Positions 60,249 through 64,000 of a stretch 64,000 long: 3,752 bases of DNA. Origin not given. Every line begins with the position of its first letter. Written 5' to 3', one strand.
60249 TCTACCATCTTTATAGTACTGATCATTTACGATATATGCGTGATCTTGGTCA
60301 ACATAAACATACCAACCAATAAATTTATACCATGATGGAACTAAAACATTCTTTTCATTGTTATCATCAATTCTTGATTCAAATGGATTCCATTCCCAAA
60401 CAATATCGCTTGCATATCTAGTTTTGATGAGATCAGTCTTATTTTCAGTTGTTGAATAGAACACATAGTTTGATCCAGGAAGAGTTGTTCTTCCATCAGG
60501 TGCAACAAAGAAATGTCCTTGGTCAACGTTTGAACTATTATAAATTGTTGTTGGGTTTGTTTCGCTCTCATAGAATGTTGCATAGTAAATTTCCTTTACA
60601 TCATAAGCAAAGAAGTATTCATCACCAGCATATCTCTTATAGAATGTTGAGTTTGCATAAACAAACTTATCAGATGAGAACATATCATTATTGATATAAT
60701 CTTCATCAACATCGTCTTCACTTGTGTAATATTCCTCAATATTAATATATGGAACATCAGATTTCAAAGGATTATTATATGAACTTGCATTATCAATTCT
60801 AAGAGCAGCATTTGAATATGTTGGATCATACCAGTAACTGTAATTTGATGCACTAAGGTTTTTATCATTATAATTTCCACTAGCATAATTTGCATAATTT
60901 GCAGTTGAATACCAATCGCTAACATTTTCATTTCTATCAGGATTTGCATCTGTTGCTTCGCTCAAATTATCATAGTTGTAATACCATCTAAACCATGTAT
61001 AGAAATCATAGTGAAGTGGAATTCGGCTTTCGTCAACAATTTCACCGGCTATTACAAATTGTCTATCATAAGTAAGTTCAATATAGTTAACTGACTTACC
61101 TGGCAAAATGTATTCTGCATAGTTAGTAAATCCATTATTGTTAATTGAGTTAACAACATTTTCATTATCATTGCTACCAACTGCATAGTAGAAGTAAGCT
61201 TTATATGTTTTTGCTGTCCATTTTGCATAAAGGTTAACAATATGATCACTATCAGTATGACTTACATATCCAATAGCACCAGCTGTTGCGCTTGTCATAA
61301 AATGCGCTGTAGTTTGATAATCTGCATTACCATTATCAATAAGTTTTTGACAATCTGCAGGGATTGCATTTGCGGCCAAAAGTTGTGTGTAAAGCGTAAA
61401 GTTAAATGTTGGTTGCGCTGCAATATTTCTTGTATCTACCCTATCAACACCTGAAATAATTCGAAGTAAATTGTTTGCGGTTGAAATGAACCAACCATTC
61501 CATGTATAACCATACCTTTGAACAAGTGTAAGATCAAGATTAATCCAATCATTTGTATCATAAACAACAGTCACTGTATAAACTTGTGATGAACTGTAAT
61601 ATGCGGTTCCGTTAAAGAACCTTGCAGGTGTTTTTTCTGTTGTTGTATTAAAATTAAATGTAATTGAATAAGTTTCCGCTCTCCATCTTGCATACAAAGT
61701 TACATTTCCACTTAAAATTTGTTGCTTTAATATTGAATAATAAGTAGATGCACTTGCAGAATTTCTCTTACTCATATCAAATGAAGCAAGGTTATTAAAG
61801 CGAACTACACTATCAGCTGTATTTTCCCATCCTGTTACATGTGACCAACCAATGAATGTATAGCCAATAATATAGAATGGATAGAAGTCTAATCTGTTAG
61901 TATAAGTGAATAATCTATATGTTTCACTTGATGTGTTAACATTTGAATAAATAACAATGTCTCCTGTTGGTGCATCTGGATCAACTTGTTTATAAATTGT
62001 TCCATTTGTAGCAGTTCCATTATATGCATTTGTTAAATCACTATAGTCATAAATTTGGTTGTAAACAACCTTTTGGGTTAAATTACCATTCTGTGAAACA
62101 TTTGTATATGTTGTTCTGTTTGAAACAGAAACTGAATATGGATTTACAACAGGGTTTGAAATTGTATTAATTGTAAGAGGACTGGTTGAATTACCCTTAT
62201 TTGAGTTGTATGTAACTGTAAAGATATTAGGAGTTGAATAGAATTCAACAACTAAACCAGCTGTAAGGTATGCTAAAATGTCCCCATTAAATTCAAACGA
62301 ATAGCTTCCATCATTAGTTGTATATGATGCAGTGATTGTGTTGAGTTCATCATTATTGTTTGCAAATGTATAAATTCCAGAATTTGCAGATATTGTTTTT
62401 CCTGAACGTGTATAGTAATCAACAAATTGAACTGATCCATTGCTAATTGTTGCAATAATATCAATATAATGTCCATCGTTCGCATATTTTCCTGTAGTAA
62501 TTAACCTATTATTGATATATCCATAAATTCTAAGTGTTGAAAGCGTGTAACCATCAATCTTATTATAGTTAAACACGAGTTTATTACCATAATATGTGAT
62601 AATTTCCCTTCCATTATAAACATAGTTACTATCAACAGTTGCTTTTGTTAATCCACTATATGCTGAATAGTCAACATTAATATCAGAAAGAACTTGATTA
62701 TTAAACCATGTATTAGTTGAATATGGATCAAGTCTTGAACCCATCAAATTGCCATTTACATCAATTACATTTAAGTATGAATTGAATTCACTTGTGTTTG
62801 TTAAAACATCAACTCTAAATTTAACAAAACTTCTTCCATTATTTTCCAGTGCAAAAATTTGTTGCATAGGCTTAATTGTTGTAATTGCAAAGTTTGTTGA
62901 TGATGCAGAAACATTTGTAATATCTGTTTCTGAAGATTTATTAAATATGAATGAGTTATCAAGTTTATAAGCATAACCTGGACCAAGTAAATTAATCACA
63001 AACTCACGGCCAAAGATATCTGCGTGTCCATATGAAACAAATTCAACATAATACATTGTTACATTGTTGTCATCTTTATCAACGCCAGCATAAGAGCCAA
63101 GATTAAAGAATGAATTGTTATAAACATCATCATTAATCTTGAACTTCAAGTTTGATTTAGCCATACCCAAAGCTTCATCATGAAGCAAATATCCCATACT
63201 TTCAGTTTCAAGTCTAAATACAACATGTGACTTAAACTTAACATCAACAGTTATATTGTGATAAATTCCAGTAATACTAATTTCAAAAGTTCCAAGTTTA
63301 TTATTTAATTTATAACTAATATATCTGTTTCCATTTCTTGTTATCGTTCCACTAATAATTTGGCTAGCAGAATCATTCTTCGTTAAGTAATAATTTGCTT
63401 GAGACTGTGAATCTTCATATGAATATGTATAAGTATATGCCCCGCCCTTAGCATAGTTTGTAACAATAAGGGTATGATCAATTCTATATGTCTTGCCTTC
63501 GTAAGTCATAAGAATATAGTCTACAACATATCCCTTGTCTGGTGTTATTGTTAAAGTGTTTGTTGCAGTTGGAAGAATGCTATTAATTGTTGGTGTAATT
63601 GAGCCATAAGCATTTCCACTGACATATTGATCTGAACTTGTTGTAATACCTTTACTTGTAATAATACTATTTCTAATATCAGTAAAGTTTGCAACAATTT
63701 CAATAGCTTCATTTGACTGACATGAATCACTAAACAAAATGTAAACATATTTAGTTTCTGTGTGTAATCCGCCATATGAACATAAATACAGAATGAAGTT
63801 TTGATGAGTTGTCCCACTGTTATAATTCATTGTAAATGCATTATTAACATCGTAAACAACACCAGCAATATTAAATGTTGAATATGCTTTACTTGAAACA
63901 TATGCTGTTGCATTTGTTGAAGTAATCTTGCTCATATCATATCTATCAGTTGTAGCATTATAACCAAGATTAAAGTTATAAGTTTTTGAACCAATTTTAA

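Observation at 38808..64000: Second giant gene (at least 8,396 codons) whose frame is still open at the window edge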

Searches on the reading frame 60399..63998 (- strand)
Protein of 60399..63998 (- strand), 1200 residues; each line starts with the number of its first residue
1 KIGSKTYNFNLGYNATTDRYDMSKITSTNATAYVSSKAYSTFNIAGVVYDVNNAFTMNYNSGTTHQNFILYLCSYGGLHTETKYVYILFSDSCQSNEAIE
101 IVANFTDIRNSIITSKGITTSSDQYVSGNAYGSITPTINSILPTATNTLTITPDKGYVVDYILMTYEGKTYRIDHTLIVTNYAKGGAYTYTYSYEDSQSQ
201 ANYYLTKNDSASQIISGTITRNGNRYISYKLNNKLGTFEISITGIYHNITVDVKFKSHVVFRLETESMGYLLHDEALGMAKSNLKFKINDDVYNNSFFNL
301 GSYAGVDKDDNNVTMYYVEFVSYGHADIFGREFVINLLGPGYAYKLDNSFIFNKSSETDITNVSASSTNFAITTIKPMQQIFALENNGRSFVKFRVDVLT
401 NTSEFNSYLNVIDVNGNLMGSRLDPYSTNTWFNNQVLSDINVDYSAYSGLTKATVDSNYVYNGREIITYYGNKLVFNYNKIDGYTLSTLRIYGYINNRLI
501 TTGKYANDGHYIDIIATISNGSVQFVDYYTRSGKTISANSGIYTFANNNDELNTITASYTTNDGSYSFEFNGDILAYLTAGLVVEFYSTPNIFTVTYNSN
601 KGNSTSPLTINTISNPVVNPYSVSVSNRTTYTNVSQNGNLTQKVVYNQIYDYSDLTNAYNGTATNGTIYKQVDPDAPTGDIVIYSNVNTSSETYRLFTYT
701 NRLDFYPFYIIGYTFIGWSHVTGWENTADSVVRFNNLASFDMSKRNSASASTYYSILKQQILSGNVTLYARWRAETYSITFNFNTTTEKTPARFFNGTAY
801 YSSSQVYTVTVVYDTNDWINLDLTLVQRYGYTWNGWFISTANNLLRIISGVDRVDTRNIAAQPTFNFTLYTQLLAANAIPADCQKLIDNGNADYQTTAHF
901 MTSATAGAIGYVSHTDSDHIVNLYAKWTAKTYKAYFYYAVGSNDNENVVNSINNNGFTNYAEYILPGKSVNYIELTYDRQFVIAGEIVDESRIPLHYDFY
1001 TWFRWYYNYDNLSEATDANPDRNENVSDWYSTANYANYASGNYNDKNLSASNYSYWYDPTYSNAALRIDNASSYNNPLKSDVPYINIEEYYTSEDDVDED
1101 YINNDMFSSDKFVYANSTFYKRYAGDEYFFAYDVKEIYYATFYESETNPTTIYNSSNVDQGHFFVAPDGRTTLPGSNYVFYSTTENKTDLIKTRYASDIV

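Call 14: find_homologous_proteins(query=window:60399-63998:-)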
Query window:60399-63998:- (1200 aa): 1 proteins with E <= 0.001 among 8000 candidates.
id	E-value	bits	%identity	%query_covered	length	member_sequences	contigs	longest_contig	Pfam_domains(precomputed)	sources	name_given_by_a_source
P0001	3.7e-111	391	38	57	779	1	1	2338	-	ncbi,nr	ncbi:MAG: hypothetical protein J6J33_00320, partial [Clostridia bacterium]|nr:hypothetical protein [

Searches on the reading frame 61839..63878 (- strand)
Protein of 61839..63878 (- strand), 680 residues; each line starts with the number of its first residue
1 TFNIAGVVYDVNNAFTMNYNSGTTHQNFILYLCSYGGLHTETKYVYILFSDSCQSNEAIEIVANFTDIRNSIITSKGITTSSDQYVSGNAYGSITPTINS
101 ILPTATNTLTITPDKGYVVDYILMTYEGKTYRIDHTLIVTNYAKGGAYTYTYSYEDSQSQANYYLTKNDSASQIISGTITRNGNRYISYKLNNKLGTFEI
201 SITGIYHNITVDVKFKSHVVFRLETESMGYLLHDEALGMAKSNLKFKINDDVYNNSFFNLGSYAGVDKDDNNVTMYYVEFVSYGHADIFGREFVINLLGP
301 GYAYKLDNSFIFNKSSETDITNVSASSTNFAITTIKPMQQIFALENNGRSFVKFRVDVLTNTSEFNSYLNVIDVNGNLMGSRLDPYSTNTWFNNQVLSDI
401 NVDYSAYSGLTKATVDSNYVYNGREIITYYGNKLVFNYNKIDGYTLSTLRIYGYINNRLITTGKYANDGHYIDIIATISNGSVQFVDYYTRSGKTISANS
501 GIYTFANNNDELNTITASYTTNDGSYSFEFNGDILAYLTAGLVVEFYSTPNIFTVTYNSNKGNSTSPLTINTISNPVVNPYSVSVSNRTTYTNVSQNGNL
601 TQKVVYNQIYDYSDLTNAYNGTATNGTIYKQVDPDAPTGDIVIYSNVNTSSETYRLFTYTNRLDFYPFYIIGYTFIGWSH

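Call 26: find_related_loci(query=A1, collection=metagenome_contigs, flank=10000)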
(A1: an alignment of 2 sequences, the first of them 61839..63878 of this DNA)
Query A1 (680 aa) in metagenome_contigs; peptide patterns used: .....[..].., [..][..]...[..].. (x = any residue, [..] = any of these).
278 stretches matched a pattern, but none encodes a relative of the query by tblastn (E <= 1e-3).

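Call 75: find_related_loci(query=A5, collection=metagenome_contigs, flank=10000)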
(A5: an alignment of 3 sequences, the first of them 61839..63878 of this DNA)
Query A5 (680 aa) in metagenome_contigs; peptide patterns used: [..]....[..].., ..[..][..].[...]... (x = any residue, [..] = any of these).
198 stretches matched a pattern, but none encodes a relative of the query by tblastn (E <= 1e-3).

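Call 85: predict_structure(alignment_id=A5)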
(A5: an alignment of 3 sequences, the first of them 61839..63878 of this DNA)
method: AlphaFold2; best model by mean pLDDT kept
length: 680 residues; sequences in the alignment: 3
mean_pLDDT: 38.1   pTM: 0.29
mean pLDDT of the five models: 38.1, 36.4, 34.7, 34.6, 33.2
residues with pLDDT >= 90: 0; 70-90: 0; 50-70: 115; < 50: 565
segments of 3 or more residues with pLDDT < 50: 12-25, 36-46, 50-105, 112-118, 136-185, 191-197, 216-432, 441-444, 456-470, 488-504, 506-514, 533-543, 548-680
pLDDT, mean of each block of 10 residues (from residue 1): 53 46 46 47 46 37 30 23 28 43 48 47 56 50 32 30 28 28 45 45 52 49 44 32 31 38 36 43 38 33 32 29 26 25 26 33 32 33 29 30 34 29 33 51 52 47 42 57 52 35 45 50 57 46 48 39 34 35 32 37 33 29 32 34 30 28 26 24
secondary structure, 60 per line:
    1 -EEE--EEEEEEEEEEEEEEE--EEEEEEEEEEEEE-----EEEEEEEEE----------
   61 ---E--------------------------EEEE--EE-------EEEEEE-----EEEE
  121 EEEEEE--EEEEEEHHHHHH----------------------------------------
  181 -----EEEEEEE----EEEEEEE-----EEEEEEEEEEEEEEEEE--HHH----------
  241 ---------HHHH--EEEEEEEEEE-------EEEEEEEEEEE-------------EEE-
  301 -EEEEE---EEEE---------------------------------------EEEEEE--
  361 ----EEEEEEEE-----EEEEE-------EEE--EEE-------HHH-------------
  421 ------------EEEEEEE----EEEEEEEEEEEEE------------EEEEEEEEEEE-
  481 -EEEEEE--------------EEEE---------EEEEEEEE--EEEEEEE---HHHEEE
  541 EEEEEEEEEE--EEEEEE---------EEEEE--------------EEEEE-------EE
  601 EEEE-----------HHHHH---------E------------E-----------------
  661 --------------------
elements in order (helices of 4 or more, strands of 3 or more residues): E2-4 E7-21 E24-36 E42-50 E91-94 E106-111 E117-126 E129-134 H135-140 E186-192 E197-203 E209-225 H250-253 E256-265 E273-283 E297-299 E302-306 E310-313 E353-358 E365-372 E378-382 E390-392 E395-397 E433-439 E444-456 E469-479 E482-487 E502-505 E515-522 E525-531 E538-550 E553-558 E568-572 E587-591 E599-604 H616-620

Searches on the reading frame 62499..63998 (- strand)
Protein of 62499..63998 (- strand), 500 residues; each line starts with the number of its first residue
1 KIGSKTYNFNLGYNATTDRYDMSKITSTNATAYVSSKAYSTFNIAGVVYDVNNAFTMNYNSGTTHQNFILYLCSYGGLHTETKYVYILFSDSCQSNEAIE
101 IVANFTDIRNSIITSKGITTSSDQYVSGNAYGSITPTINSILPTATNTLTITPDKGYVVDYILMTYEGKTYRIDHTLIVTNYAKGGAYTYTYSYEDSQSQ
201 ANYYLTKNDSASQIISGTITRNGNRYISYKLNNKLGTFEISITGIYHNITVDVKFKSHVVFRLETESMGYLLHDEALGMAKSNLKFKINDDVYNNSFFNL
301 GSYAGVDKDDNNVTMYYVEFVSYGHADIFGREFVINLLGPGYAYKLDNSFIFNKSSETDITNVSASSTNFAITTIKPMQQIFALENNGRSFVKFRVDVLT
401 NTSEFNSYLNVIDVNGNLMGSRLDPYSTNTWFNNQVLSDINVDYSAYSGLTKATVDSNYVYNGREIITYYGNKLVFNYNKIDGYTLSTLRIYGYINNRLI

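Call 21: find_related_loci(query=window:62499-63998:-, collection=genome_contigs, flank=10000)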
Query window:62499-63998:- (500 aa) in genome_contigs; peptide patterns used: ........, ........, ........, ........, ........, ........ (x = any residue, [..] = any of these).
39 stretches matched a pattern, but none encodes a relative of the query by tblastn (E <= 1e-3).
